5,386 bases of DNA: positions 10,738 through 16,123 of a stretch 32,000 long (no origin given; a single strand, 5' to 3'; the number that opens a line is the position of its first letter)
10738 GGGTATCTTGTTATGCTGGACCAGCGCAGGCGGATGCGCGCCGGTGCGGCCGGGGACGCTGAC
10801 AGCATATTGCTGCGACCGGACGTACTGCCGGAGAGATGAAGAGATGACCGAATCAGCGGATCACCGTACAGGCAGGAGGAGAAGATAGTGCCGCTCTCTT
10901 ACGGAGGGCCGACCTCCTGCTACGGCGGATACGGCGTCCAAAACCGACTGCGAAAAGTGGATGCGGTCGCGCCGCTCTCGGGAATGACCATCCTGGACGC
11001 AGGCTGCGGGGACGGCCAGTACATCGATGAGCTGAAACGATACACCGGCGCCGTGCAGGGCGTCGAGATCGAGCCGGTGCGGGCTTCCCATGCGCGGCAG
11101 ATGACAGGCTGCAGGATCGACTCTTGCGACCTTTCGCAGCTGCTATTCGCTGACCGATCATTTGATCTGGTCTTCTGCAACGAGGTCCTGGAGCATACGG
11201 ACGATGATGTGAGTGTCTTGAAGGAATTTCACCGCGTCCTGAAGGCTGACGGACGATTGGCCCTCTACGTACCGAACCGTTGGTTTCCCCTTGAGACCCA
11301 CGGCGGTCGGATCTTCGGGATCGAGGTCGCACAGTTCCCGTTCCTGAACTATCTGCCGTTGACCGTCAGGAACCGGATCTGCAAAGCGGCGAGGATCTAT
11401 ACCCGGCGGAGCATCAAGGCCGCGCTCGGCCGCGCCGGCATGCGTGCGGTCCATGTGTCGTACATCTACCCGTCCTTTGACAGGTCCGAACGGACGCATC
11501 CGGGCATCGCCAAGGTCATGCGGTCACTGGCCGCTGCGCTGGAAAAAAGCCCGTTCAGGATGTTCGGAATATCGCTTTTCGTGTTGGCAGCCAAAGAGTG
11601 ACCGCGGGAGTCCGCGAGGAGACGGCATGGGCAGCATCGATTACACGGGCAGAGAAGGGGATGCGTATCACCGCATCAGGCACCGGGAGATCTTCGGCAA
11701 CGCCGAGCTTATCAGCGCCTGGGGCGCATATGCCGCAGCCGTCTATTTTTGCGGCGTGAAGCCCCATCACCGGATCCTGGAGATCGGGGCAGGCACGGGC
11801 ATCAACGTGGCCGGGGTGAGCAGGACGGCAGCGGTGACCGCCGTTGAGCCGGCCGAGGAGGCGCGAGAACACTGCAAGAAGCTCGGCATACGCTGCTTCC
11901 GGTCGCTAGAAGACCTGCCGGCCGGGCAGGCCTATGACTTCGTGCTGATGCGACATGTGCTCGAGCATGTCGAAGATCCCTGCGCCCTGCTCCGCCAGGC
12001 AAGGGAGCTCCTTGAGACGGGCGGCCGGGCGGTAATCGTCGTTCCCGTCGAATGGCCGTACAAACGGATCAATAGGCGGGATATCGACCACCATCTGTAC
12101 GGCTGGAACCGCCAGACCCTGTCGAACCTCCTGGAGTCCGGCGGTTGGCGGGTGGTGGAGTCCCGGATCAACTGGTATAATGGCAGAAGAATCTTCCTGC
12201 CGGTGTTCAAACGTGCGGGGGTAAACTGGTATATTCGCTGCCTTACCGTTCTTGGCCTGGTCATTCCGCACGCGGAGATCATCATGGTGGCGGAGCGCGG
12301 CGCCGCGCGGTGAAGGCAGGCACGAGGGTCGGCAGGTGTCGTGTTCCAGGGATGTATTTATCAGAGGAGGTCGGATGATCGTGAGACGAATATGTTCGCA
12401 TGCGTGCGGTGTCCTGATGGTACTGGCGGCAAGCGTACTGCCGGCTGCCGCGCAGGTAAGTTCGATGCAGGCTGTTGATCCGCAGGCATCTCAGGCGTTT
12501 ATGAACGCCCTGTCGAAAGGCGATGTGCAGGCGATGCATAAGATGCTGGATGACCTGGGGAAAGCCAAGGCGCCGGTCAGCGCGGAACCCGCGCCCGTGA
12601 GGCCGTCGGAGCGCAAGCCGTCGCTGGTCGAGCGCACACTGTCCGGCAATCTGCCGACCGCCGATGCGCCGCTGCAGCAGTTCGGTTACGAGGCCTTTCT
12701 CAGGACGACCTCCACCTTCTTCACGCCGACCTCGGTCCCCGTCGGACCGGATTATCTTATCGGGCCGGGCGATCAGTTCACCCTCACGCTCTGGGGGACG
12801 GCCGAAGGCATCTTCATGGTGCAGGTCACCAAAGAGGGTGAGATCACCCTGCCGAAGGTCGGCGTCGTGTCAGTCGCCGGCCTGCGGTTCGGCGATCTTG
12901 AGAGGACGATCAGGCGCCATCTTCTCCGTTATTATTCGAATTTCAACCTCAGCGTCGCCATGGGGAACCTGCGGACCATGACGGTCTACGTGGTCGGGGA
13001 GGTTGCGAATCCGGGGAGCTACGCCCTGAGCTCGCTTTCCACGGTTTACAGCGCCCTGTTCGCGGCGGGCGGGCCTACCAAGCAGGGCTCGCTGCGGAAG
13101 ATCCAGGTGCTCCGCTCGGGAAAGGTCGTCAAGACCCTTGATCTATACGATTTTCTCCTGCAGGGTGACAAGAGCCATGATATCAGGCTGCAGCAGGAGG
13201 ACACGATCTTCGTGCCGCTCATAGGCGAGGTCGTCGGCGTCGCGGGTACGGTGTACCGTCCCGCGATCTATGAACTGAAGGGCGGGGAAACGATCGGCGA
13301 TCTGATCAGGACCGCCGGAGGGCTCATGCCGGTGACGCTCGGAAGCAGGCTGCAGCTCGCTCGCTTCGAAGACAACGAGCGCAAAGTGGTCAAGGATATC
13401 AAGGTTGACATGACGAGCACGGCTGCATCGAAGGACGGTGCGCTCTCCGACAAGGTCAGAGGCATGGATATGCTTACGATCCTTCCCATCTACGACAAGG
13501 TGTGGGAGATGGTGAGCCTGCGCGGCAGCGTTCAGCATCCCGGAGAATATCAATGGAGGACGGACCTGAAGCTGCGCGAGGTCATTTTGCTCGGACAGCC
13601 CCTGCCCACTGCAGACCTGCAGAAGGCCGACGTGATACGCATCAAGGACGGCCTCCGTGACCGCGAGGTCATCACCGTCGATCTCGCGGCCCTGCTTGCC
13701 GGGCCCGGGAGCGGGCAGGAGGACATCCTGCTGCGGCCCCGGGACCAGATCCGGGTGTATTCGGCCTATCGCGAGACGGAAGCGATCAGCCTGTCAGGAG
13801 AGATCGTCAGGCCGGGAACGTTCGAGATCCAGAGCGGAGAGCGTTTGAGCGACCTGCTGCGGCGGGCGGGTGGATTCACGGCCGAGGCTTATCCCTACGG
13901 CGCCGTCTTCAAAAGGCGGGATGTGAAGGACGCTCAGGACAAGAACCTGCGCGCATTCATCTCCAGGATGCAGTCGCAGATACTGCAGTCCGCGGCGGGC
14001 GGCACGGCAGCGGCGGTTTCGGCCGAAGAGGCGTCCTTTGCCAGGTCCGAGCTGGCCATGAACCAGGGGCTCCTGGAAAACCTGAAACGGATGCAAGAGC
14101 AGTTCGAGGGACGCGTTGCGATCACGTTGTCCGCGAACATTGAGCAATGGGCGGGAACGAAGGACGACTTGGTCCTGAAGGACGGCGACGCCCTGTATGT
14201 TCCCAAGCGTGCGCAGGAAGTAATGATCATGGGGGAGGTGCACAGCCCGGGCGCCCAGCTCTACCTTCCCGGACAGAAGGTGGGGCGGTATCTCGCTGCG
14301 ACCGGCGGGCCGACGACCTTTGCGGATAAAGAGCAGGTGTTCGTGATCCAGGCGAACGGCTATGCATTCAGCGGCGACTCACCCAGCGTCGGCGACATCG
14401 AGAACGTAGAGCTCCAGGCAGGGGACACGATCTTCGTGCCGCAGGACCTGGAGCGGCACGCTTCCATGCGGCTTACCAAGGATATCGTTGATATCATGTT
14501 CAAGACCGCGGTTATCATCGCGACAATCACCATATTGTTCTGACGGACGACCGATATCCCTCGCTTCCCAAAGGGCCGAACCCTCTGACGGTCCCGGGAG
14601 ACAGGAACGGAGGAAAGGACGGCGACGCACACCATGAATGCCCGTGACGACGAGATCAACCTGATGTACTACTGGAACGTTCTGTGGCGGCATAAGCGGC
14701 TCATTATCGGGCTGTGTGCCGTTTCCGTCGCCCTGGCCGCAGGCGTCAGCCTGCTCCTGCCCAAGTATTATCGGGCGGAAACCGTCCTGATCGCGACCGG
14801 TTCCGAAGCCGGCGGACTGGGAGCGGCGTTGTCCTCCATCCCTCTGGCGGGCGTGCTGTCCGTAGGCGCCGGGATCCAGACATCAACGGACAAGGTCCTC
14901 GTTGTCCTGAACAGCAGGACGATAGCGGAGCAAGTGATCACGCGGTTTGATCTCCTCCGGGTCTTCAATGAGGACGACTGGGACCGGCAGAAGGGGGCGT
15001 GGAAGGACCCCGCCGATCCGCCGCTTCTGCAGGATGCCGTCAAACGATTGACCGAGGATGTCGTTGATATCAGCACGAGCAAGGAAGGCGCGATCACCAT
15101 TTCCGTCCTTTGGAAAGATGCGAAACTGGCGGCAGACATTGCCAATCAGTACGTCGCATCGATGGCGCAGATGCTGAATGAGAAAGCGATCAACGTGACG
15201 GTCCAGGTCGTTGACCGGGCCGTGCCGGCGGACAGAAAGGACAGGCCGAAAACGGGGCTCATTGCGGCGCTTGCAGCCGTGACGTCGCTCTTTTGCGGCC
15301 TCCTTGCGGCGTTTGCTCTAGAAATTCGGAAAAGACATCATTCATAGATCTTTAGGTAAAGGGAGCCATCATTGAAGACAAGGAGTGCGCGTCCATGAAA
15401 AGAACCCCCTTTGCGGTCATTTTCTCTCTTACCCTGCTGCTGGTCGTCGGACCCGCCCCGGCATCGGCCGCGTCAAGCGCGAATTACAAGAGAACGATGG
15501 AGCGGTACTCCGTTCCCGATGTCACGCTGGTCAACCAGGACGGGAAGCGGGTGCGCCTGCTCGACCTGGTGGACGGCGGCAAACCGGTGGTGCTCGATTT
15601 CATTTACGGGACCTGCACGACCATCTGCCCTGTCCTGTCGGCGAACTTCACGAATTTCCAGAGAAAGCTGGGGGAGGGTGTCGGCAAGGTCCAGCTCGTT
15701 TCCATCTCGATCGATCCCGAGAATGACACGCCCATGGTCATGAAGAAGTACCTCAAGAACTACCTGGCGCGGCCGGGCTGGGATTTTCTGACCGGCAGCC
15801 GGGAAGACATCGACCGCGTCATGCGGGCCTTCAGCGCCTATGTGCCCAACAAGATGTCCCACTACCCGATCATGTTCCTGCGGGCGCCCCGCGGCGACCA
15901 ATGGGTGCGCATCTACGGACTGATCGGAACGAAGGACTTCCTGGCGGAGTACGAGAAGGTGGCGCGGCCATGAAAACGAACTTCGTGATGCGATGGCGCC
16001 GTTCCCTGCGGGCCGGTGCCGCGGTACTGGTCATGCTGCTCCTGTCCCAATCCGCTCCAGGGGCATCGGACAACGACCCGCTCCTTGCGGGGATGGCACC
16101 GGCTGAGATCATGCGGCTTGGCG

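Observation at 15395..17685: Sco1/SenC plus cytochrome c::periplasmic-binding-protein fusion, translationally coupled and embedded in the polysaccharide export module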

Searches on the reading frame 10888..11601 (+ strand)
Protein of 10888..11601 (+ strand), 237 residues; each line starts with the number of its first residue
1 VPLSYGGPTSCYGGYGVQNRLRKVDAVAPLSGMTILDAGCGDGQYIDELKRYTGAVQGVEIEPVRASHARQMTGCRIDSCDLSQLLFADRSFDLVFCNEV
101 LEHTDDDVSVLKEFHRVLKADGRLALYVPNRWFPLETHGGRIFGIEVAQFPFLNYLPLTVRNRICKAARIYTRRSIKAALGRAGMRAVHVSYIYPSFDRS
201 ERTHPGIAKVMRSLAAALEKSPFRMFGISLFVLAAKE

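Call 6: search_protein_families(library=pfam, proteins=[window:10888-11601:+], max_evalue=0.01)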
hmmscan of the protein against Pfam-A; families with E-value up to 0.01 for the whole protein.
window:10888-11601:+ (237 aa): 14 families
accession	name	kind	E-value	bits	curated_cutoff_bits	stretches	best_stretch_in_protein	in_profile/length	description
PF08241.18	Methyltransf_11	-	3.6e-20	72.8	21.2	1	36-125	1-94/95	Methyltransferase domain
PF13649.12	Methyltransf_25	-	1.3e-16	61.5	27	1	35-122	1-97/97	Methyltransferase domain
PF13847.12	Methyltransf_31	-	8.2e-16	58.4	27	1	31-130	3-113/145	Methyltransferase domain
PF13489.12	Methyltransf_23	-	1.1e-15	58.2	27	1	27-189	16-163/164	Methyltransferase domain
PF08242.18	Methyltransf_12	-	3e-14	54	30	1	36-124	1-98/98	Methyltransferase domain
PF07021.18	MetW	-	4.2e-07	30.2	21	1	31-119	13-103/193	Methionine biosynthesis protein MetW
PF08003.17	Methyltransf_9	-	3.4e-05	23.4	23.8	1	25-126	109-217/315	Protein of unknown function (DUF1698)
PF05148.21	Methyltransf_8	-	3.8e-05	24.1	27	1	33-125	74-155/219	Hypothetical methyltransferase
PF01209.24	Ubie_methyltran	-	6.7e-05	22.8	20.1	1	24-125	40-150/233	ubiE/COQ5 methyltransferase family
PF05219.18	DREV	-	0.0005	19.7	26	1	31-131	94-193/265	DREV methyltransferase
PF01739.24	CheR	-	0.00085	19.3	27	1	76-125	121-172/195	CheR methyltransferase, SAM binding domain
PF02353.26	CMAS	-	0.0023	17.8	27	1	31-126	62-164/273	Mycolic acid cyclopropane synthetase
PF05401.17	NodS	-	0.003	17.9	24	1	34-125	46-143/201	Nodulation protein S (NodS)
PF03141.22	Methyltransf_29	-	0.0045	16.1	23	1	77-125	167-216/506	Putative S-adenosyl-L-methionine-dependent methyltransferase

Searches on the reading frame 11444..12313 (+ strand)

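Call 6: search_protein_families(library=pfam, proteins=[window:11444-12313:+], max_evalue=0.01)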
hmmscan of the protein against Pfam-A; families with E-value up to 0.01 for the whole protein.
window:11444-12313:+ (289 aa): 7 families
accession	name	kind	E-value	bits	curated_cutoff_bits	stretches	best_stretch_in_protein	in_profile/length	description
PF13489.12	Methyltransf_23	-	4.3e-19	69.3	27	1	106-239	21-163/164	Methyltransferase domain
PF08241.18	Methyltransf_11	-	5e-11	43.5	21.2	1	112-198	1-95/95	Methyltransferase domain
PF08242.18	Methyltransf_12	-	9e-10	39.6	30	1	112-195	1-97/98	Methyltransferase domain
PF13649.12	Methyltransf_25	-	6.8e-08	33.5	27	1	111-194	1-97/97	Methyltransferase domain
PF13847.12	Methyltransf_31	-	9.3e-07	29.1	27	1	108-223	4-127/145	Methyltransferase domain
PF05219.18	DREV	-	6.1e-06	26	26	1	108-202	95-192/265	DREV methyltransferase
PF01135.25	PCMT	-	0.00068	19.9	20.3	1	85-129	51-95/210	Protein-L-isoaspartate(D-aspartate) O-methyltransferase (PCMT)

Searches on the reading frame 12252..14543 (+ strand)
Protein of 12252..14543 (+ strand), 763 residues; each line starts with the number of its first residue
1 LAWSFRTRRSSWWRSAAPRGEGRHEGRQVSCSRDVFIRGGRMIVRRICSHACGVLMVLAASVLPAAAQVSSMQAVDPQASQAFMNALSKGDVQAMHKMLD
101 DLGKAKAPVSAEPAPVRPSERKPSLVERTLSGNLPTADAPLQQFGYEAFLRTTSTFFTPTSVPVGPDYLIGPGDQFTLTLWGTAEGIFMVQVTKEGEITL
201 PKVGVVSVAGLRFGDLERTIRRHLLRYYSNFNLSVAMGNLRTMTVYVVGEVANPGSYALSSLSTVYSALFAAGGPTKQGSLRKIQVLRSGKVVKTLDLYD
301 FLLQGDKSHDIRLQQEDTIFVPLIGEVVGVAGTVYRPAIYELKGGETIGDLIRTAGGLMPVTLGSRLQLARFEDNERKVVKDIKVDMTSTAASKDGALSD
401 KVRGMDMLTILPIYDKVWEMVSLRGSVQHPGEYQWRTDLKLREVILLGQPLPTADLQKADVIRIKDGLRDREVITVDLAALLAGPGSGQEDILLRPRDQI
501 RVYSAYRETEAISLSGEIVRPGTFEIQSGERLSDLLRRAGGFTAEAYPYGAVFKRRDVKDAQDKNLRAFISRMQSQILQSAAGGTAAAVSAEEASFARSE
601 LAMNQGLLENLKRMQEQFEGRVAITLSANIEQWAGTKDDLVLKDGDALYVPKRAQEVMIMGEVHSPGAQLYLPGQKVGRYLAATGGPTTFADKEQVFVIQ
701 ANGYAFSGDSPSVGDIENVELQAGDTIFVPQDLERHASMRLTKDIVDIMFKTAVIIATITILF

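Call 6: search_protein_families(library=pfam, proteins=[window:12252-14543:+], max_evalue=0.01)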
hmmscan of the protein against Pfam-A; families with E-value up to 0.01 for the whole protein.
window:12252-14543:+ (763 aa): 5 families
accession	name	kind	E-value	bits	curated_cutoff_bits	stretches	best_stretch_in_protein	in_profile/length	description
PF10531.15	SLBB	-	4e-38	129.5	27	4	245-293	2-52/55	SLBB domain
PF22461.2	SLBB_2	-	8.1e-30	103.2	27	3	245-321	3-79/79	SLBB domain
PF02563.21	Poly_export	-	6.3e-18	65.2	28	1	163-237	2-76/77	Polysaccharide biosynthesis/export protein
PF08007.18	JmjC_2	-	0.0006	19.8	22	0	635-654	83-102/127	JmjC domain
PF06251.17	Caps_syn_GfcC_C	-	0.0054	17.2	20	0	666-749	2-85/90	Capsule biosynthesis GfcC C-terminal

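Call 9: search_protein_families(library=ncbifam, proteins=[window:12252-14543:+], max_evalue=0.01)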
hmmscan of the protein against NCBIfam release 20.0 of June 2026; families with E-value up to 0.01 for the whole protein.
window:12252-14543:+ (763 aa): 6 families
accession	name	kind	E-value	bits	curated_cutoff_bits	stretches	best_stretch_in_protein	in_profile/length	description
TIGR03028.1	EpsE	equivalog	1.5e-36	125.9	262.65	3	167-392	1-227/239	polysaccharide export protein EpsE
TIGR03027.2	pepcterm_export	equivalog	1.9e-33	115.5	180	2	167-322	2-165/169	XrtA/PEP-CTERM system exopolysaccharide export protein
NF011658.0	PRK15078.1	subfamily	1e-21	77.2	333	2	191-358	119-288/380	polysaccharide export protein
NF041843.1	EpsY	equivalog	2.9e-20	72.4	320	1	166-290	51-175/211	exopolysaccharide export protein EpsY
NF045978.1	ComEA_MAG0490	equivalog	2.6e-07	30.5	98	0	421-461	43-83/162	MAG0490 family ComEA-like DNA-binding protein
TIGR01959.1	nuoF_fam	equivalog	0.00095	17.7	558.65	0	509-544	234-270/410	NADH-quinone oxidoreductase subunit NuoF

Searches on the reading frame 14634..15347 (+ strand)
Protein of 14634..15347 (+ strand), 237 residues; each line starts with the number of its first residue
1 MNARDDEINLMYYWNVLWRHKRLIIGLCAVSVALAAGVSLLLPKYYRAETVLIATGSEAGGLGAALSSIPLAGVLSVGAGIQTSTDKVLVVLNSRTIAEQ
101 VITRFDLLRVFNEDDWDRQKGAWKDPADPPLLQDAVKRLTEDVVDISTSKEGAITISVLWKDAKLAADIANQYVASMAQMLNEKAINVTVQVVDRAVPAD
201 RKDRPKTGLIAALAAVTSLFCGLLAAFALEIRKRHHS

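Call 6: search_protein_families(library=pfam, proteins=[window:14634-15347:+], max_evalue=0.01)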
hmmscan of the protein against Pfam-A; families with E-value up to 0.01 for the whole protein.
window:14634-15347:+ (237 aa): 2 families
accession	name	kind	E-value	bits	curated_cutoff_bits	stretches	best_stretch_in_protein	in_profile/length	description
PF02706.20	Wzz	-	3.7e-10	40.4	25.5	1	6-103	1-89/91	Chain length determinant protein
PF13807.11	GNVR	-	1.3e-05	25.4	27.7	1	161-228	11-79/82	G-rich domain on putative tyrosine kinase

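Call 9: search_protein_families(library=ncbifam, proteins=[window:14634-15347:+], max_evalue=0.01)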
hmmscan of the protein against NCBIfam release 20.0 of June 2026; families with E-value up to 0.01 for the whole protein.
window:14634-15347:+ (237 aa): 8 families
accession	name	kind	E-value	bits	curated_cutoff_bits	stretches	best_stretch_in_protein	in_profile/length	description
TIGR01005.1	eps_transp_fam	subfamily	2.9e-10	39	411.7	2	153-234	375-457/754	exopolysaccharide transport protein family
TIGR03007.1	pepcterm_ChnLen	equivalog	3e-07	29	278.85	1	10-172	3-142/498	XrtA system polysaccharide chain length determinant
TIGR03017.1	EpsF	equivalog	1.8e-06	27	422.75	1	11-176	4-156/444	chain length determinant protein EpsF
NF041864.1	EpsV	equivalog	1.7e-05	23.6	800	1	10-198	22-213/484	PCP family exopolysaccharide biosynthesis protein EpsV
TIGR01006.1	polys_exp_MPA1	subfamily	0.00017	21.1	296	0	153-231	120-198/226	CspC family polysaccharide chain length determinant protein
NF007699.1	PRK10381.1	equivalog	0.00017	20.6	300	1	3-103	22-122/368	LPS O-antigen length regulator Wzz(fepE)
NF007350.0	PRK09841.1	equivalog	0.0016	16.7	1248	1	3-68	13-78/726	tyrosine-protein kinase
NF008645.0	PRK11638.1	equivalog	0.0019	17.4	332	1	3-179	12-185/349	ECA polysaccharide chain length modulation protein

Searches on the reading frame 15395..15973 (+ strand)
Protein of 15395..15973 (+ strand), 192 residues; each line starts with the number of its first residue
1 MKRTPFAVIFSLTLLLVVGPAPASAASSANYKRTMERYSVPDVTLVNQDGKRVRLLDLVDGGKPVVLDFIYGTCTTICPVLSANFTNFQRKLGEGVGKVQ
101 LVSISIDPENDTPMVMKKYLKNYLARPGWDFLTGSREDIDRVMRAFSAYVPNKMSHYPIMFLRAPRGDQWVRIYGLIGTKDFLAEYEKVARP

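Call 6: search_protein_families(library=pfam, proteins=[window:15395-15973:+], max_evalue=0.01)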
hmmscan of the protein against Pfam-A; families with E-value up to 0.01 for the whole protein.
window:15395-15973:+ (192 aa): 4 families
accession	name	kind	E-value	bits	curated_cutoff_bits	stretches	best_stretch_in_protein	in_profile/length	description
PF02630.20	SCO1-SenC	-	3.5e-22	79.3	22.8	1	44-152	5-109/134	SCO1/SenC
PF00578.27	AhpC-TSA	-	7.1e-08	32.9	26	1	40-164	5-116/124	AhpC/TSA family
PF00837.23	T4_deiodinase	-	9.1e-06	25.6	27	1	30-106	69-142/237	Iodothyronine deiodinase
PF08534.16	Redoxin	-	0.00066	19.9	26.6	1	39-109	5-75/148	Redoxin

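Call 9: search_protein_families(library=ncbifam, proteins=[window:15395-15973:+], max_evalue=0.01)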
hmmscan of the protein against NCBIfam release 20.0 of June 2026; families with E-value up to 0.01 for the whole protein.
window:15395-15973:+ (192 aa): 0 families

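Call 59: list_cluster_members(proteins=[P0001, window:15395-15973:+, window:17716-19263:+, P0002])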
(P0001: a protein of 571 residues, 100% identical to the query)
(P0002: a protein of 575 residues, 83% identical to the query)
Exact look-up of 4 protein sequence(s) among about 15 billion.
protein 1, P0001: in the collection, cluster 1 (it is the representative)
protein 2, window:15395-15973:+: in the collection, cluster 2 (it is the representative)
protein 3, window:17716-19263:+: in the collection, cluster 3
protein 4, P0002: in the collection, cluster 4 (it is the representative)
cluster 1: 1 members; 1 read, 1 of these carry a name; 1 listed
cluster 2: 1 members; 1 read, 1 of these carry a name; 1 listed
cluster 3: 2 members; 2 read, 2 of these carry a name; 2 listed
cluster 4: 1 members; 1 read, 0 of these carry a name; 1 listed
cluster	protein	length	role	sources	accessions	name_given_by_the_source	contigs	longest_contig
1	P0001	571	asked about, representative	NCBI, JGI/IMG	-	hypothetical protein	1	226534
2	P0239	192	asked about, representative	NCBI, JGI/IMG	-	protein SCO1/2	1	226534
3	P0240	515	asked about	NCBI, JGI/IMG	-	hypothetical protein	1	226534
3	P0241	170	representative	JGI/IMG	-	hypothetical protein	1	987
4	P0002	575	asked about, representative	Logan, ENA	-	-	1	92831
